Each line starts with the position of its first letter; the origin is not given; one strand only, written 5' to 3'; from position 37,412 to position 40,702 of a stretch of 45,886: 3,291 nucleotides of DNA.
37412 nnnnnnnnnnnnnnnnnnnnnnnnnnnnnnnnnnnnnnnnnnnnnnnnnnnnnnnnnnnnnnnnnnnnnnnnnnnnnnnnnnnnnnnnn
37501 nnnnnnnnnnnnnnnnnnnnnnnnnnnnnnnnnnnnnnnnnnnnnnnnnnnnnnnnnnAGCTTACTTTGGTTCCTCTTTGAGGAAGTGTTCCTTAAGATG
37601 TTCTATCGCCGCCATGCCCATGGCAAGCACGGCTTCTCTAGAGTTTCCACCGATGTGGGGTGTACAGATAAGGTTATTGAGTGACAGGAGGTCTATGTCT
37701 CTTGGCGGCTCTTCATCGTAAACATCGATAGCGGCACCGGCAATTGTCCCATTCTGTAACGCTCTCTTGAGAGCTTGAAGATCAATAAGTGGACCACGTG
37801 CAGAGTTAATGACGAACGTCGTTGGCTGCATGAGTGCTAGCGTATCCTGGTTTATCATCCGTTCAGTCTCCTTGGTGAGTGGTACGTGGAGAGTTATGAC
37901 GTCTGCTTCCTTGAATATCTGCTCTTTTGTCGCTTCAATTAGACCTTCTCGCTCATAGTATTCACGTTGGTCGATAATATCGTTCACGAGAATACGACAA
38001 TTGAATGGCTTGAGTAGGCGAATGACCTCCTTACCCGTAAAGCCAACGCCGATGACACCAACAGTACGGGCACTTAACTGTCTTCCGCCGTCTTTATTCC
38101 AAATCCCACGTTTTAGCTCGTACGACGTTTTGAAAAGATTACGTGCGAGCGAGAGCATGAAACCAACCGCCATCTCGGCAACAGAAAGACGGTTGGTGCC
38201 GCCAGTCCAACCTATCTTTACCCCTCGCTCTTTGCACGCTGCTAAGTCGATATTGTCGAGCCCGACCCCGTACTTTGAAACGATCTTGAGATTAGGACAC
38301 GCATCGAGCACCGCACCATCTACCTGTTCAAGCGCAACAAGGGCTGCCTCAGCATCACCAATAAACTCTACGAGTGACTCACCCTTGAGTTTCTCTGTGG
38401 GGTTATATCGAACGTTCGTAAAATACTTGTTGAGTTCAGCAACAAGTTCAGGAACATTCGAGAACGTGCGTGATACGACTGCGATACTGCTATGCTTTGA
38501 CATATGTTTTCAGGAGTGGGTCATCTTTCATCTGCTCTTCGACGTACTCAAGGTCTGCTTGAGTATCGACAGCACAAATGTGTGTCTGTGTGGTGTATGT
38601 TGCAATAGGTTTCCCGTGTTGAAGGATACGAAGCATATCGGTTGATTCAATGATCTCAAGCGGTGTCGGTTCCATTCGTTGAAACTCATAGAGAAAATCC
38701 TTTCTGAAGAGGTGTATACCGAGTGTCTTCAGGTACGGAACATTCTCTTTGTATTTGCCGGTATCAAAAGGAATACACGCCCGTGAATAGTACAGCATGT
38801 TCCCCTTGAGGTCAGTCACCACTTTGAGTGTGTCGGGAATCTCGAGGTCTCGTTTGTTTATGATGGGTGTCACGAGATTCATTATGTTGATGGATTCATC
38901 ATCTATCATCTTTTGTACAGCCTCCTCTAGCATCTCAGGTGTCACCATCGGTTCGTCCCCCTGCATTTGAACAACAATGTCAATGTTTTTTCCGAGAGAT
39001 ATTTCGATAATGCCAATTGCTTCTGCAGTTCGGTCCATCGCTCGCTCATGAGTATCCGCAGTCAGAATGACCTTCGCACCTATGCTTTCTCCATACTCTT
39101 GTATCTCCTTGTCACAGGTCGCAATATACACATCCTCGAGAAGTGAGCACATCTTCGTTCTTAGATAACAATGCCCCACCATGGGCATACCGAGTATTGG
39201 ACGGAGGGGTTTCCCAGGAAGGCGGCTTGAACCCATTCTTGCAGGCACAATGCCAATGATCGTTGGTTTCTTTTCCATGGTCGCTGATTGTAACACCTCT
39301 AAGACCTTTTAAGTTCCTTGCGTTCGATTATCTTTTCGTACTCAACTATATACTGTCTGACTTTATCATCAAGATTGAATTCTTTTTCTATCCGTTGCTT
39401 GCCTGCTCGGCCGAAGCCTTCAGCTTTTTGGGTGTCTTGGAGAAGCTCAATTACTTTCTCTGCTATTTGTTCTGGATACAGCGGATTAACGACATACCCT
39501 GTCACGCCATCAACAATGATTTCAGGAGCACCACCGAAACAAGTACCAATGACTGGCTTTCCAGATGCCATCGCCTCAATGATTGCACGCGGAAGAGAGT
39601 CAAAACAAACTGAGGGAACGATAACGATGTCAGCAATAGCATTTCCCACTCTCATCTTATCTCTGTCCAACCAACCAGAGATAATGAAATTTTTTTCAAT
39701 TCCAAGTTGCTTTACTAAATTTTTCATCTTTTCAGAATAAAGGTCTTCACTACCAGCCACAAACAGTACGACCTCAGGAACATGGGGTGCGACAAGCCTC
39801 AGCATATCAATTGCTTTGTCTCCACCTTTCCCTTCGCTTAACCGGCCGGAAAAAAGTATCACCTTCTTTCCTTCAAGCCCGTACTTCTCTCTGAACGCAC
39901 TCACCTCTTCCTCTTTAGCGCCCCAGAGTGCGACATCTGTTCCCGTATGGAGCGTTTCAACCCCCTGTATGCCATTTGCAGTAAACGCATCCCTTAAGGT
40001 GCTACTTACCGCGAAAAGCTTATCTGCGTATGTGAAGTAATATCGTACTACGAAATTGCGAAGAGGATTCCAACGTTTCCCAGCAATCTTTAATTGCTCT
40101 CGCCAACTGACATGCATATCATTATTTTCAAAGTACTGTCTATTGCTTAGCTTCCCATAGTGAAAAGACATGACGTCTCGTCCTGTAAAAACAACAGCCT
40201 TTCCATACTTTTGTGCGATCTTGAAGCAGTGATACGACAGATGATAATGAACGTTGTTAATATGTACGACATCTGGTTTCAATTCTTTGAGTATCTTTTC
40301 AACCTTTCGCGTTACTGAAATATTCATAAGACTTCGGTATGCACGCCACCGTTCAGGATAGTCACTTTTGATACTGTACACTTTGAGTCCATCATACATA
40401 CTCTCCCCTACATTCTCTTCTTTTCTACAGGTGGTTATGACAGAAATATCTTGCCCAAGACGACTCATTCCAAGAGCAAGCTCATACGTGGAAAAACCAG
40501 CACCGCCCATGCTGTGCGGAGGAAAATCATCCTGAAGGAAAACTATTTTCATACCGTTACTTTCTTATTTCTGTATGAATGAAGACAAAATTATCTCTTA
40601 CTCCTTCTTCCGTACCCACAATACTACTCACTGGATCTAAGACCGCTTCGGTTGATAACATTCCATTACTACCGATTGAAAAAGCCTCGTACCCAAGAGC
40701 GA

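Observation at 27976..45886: AT-richer glycan island with an unassignable CMP-sugar pathway and heavy tailoring capacity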

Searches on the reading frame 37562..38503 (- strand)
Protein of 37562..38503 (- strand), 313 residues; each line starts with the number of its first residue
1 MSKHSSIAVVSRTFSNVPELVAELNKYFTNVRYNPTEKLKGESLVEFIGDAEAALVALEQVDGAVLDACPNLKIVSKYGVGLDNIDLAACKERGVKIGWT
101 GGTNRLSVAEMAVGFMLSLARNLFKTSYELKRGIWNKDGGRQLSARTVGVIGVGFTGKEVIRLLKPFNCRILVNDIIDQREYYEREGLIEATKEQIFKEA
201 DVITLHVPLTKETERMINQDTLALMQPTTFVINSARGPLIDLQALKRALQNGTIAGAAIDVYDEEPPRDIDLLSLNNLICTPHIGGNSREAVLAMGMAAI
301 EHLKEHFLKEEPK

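Call 4: search_protein_families(library=pfam, proteins=[window:37562-38503:-], max_evalue=0.01)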
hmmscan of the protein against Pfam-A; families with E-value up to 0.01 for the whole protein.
window:37562-38503:- (313 aa): 3 families
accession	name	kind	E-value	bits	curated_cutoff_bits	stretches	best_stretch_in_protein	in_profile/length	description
PF02826.25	2-Hacid_dh_C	-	2e-51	174.3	25.1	1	114-285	2-178/178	D-isomer specific 2-hydroxyacid dehydrogenase, NAD binding domain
PF00389.36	2-Hacid_dh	-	2e-22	79.8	24.6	1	19-310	10-127/134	D-isomer specific 2-hydroxyacid dehydrogenase, catalytic domain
PF03446.21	NAD_binding_2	-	0.00012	22.6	21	1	147-249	1-107/161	NAD binding domain of 6-phosphogluconate dehydrogenase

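Call 6: search_protein_families(library=ncbifam, proteins=[window:37562-38503:-], max_evalue=0.01)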
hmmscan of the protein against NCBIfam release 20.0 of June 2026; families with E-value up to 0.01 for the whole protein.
window:37562-38503:- (313 aa): 21 families
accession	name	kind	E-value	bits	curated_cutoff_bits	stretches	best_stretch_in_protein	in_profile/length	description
TIGR01327.1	PGDH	equivalog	1.7e-65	221.8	454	1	34-306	24-300/525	phosphoglycerate dehydrogenase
NF009714.1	PRK13243.1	equivalog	9.5e-56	189.5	455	1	18-303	13-309/332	glyoxylate reductase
NF008759.0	PRK11790.1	equivalog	1.2e-50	172.4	404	1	26-306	31-316/410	phosphoglycerate dehydrogenase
NF005069.0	PRK06487.1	equivalog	1.6e-50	172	448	1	23-300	23-304/320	2-hydroxyacid dehydrogenase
NF005387.0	PRK06932.1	equivalog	6.7e-45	153.4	492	1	39-305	33-308/314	2-hydroxyacid dehydrogenase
NF011938.0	PRK15409.1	equivalog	2.6e-42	145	492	1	19-304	14-306/324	glyoxylate/hydroxypyruvate reductase GhrB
NF005750.0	PRK07574.1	equivalog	2.5e-41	142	329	1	67-311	110-360/386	NAD-dependent formate dehydrogenase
NF001309.0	PRK00257.1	equivalog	4e-40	138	434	1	16-291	8-262/379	4-phosphoerythronate dehydrogenase PdxB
NF041369.1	Dhydh_Halo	equivalog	5.9e-35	120.9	400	1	72-292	56-280/305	D-2-hydroxyacid dehydrogenase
NF006263.0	PRK08410.1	equivalog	9.7e-35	120.4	389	1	33-305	28-305/311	D-2-hydroxyacid dehydrogenase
NF000492.1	vanH_gen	exception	1.2e-32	113.2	540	1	72-265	67-255/312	D-lactate dehydrogenase VanH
NF005027.0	PRK06436.1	equivalog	3.8e-29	101.8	261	1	50-307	34-280/303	2-hydroxyacid dehydrogenase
NF000371.1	vanH_Agroup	exception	1.5e-28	99.9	700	1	72-265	72-260/322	VanH-A/VanH-Pt family D-lactate dehydrogenase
NF000004.1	vanH-D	exception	6.4e-25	88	550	1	71-265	72-261/323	D-lactate dehydrogenase VanH-D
NF006374.0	PRK08605.1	subfamily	8.9e-25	87.4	356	1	72-266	70-267/332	D-lactate dehydrogenase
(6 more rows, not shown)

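Call 25: search_solved_structures(query=window:37562-38503:-, max_evalue=1e-20)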
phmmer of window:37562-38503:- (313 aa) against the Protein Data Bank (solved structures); distinct sequences matched with E-value up to 1e-20: 128 (the best 60 are shown).
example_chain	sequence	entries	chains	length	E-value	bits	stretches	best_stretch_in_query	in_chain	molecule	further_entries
1wwk_A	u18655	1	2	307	1e-55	192.1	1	42-301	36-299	phosphoglycerate dehydrogenase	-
5aov_A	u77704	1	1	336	2.3e-48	168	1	35-298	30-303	GLYOXYLATE REDUCTASE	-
6bii_A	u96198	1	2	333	6e-47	163.4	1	24-290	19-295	Glyoxylate reductase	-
7dkm_A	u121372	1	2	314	2.4e-46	161.4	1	37-296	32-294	D-3-phosphoglycerate dehydrogenase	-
5n6c_A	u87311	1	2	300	2.4e-46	161.4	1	37-296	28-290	D-3-phosphoglycerate dehydrogenase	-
7ewh_A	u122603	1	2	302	2.4e-46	161.4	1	37-296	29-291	D-3-phosphoglycerate dehydrogenase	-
6plf_A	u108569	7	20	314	2.6e-46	161.3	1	37-296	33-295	D-3-phosphoglycerate dehydrogenase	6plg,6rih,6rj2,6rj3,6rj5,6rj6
6cwa_A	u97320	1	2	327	2.9e-46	161.1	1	37-296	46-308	D-3-phosphoglycerate dehydrogenase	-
7cvp_A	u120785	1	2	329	3e-46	161.1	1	37-296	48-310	D-3-phosphoglycerate dehydrogenase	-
2g76_A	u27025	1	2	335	3.2e-46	161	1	37-296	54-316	D-3-phosphoglycerate dehydrogenase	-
2dbq_A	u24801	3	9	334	9.7e-45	156.1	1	33-292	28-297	Glyoxylate reductase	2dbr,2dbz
9whb_A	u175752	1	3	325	1.4e-44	155.5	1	31-303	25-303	3-phosphoglycerate dehydrogenase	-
3k5p_A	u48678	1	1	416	9.7e-40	139.7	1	27-304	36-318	D-3-phosphoglycerate dehydrogenase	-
9jcm_A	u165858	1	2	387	9.8e-40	139.7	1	65-295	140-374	D-3-phosphoglycerate dehydrogenase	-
9jcn_A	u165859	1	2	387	1.9e-39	138.7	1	65-295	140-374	D-3-phosphoglycerate dehydrogenase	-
9m0t_A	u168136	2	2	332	1.1e-34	123.1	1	38-303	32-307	Probable 2-ketogluconate reductase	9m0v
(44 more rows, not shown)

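Call 94: search_solved_structures(query=window:37562-38503:-, max_evalue=1e-46, show_alignments=4)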
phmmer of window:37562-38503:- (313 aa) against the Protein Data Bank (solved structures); distinct sequences matched with E-value up to 1e-46: 3.
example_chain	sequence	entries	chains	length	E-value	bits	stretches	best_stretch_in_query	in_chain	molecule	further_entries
1wwk_A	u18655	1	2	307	1e-55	192.1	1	42-301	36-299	phosphoglycerate dehydrogenase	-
5aov_A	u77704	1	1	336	2.3e-48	168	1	35-298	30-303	GLYOXYLATE REDUCTASE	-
6bii_A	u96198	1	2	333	6e-47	163.4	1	24-290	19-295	Glyoxylate reductase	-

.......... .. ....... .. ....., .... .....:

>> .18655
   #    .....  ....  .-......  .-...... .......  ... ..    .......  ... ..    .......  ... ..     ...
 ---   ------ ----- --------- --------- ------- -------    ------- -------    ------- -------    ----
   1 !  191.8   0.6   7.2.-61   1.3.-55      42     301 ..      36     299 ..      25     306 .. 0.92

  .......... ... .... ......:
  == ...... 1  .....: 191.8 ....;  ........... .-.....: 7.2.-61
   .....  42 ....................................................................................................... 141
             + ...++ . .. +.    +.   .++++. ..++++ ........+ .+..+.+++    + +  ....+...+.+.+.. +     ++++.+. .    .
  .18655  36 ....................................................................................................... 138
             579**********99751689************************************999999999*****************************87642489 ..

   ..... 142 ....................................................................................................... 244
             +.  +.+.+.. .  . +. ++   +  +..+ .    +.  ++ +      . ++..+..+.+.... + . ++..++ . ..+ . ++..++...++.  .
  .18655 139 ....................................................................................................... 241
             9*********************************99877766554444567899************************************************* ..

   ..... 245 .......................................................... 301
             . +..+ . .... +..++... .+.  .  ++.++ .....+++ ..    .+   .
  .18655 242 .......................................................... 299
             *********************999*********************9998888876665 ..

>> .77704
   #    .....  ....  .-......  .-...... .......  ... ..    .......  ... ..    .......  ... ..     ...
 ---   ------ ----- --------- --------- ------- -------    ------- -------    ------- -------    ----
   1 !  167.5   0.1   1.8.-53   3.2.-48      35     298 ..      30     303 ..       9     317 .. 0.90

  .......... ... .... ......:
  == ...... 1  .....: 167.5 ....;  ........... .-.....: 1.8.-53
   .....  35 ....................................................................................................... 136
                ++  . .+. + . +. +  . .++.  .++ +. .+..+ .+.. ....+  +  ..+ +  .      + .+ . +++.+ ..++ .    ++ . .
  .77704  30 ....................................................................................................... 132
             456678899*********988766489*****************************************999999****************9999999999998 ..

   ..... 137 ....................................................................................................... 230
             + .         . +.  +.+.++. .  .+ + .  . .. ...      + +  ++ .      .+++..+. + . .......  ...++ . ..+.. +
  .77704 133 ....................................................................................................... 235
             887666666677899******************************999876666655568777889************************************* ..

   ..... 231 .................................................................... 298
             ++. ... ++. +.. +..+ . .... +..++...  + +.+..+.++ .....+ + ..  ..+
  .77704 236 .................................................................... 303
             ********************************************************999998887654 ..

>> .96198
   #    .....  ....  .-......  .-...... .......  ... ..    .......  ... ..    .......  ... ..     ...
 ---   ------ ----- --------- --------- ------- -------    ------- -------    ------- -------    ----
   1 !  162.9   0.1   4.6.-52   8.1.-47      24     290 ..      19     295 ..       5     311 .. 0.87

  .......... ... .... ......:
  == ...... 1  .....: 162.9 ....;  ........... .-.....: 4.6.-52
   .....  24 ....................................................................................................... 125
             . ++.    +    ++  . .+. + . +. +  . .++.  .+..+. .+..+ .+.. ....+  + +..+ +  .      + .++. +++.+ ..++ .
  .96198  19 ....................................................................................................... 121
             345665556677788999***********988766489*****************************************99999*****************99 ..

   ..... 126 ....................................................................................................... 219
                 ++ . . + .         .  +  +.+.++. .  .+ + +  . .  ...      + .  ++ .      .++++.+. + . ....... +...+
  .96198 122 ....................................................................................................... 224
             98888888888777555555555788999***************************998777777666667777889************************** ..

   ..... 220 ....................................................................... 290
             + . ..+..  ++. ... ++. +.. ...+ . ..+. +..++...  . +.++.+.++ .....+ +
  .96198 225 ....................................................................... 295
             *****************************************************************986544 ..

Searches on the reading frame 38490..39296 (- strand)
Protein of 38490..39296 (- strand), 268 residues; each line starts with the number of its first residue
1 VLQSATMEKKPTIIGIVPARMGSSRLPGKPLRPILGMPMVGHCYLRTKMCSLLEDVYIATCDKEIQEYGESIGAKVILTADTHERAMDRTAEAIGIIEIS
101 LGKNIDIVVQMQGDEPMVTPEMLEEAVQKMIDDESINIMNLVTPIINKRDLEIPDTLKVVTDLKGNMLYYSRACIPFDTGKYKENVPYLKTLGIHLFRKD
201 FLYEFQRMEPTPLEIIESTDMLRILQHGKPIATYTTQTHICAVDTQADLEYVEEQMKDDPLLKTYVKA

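Call 4: search_protein_families(library=pfam, proteins=[window:38490-39296:-], max_evalue=0.01)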
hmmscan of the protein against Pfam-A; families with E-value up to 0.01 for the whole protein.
window:38490-39296:- (268 aa): 2 families
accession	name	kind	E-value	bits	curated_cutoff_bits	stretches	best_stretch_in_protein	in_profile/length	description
PF02348.25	CTP_transf_3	-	6.9e-46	157.2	22.6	1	14-229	1-215/217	Cytidylyltransferase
PF12804.13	NTP_transf_3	-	1.1e-05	26.2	27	1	20-134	11-115/160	MobA-like NTP transferase domain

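Call 6: search_protein_families(library=ncbifam, proteins=[window:38490-39296:-], max_evalue=0.01)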
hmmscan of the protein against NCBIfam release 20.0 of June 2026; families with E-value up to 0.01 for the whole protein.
window:38490-39296:- (268 aa): 8 families
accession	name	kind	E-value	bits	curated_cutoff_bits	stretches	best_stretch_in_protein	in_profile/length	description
NF009905.0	PRK13368.1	subfamily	7.7e-76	254.6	255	1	13-259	3-241/243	3-deoxy-manno-octulosonate cytidylyltransferase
NF003952.0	PRK05450.1-5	subfamily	2.2e-71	240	193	1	12-258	2-247/250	3-deoxy-manno-octulosonate cytidylyltransferase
NF003950.0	PRK05450.1-3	subfamily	8.4e-56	189.1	234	1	13-258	3-244/248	3-deoxy-manno-octulosonate cytidylyltransferase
TIGR00466.1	kdsB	equivalog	9.8e-51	172.5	155.2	1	16-250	6-241/241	3-deoxy-manno-octulosonate cytidylyltransferase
NF003948.0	PRK05450.1-1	equivalog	8.2e-46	156.2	281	1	12-256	5-243/248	3-deoxy-manno-octulosonate cytidylyltransferase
TIGR03584.1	PseF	equivalog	2.6e-12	46.9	205.7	1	14-139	1-129/222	pseudaminic acid cytidylyltransferase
NF010933.0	PRK14353.1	equivalog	0.00062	18.5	505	1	19-141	17-135/453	bifunctional UDP-N-acetylglucosamine diphosphorylase/glucosamine-1-phosphate N-acetyltransferase GlmU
NF001457.0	PRK00317.1-3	equivalog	0.0018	17.8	164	1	29-139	19-122/200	molybdenum cofactor guanylyltransferase MobA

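Call 22: search_solved_structures(query=window:38490-39296:-, max_evalue=0.001)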
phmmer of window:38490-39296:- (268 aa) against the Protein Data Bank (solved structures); distinct sequences matched with E-value up to 0.001: 19.
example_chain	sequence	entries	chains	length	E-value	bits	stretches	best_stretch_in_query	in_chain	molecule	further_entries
1gq9_A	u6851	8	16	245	3.7e-41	144.3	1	15-256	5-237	3-DEOXY-MANNO-OCTULOSONATE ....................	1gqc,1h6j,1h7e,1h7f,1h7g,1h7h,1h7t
3tqd_A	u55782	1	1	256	5.9e-38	133.8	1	10-252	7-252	3-deoxy-manno-octulosonate cytidylyltransferase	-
1vh1_A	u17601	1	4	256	3e-37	131.5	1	14-257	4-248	3-deoxy-manno-octulosonate cytidylyltransferase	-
3duv_A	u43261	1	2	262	4.9e-37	130.8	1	16-253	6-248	3-deoxy-manno-octulosonate cytidylyltransferase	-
1vh3_A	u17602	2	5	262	4.9e-37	130.8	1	16-253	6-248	3-deoxy-manno-octulosonate cytidylyltransferase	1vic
3k8d_A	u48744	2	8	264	5e-37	130.8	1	13-256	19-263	3-deoxy-manno-octulosonate cytidylyltransferase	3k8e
3jtj_A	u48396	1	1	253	2.7e-36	128.4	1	12-254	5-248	3-deoxy-manno-octulosonate cytidylyltransferase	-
8ees_A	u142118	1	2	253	7.7e-36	126.9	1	16-256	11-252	3-deoxy-manno-octulosonate cytidylyltransferase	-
3oam_A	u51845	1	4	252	1.3e-34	122.9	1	16-253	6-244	3-deoxy-manno-octulosonate cytidylyltransferase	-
4fcu_A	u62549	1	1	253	5.3e-34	120.9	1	16-252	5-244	3-deoxy-manno-octulosonate cytidylyltransferase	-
3pol_A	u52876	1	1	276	5.7e-34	120.8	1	16-252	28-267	3-deoxy-manno-octulosonate cytidylyltransferase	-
4xwi_A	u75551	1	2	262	5.6e-33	117.5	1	15-253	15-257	3-deoxy-manno-octulosonate cytidylyltransferase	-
2y6p_A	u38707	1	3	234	3.6e-30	108.3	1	16-258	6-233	3-DEOXY-MANNO-OCTULOSONATE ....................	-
9t4z_A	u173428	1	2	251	1.9e-10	43.7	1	12-129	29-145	PpNeuA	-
6ifd_A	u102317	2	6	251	3.1e-08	36.4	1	14-129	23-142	CMP-N-acetylneuraminate Synthetase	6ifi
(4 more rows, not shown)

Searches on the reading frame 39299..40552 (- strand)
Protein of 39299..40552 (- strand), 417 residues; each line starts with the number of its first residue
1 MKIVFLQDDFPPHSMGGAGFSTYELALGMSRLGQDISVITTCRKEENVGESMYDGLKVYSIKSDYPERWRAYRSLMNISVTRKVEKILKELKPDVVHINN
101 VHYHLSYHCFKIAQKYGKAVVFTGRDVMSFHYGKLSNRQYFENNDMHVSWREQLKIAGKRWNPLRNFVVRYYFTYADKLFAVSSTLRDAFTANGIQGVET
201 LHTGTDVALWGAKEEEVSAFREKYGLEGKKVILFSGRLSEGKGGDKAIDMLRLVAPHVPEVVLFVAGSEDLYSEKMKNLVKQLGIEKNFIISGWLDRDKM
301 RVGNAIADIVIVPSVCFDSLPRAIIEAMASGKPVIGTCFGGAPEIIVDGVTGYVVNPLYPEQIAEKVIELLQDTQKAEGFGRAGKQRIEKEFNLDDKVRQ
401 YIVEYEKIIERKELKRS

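Call 4: search_protein_families(library=pfam, proteins=[window:39299-40552:-], max_evalue=0.01)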
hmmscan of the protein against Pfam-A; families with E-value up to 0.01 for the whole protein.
window:39299-40552:- (417 aa): 7 families
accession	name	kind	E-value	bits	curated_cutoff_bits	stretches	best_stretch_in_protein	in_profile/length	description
PF00534.26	Glycos_transf_1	-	1.4e-33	116.2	26.4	1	220-387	5-172/172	Glycosyl transferases group 1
PF13692.12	Glyco_trans_1_4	-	1.6e-26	93.7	27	1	230-373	2-142/142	Glycosyl transferases group 1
PF13439.12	Glyco_transf_4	-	9.3e-17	62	28.5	1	15-208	1-169/170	Glycosyltransferase Family 4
PF13579.12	Glyco_trans_4_4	-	6.3e-11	43.3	29.7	1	16-197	1-149/158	Glycosyl transferase 4-like domain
PF13477.12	Glyco_trans_4_2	-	1.8e-07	31.9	23.4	1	26-118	17-98/139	Glycosyl transferase 4-like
PF13524.12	Glyco_trans_1_2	-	4e-05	24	25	1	317-401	60-142/144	Glycosyl transferase-like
PF08323.17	Glyco_transf_5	-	0.0003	21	22.7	1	3-187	2-221/239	Starch synthase catalytic domain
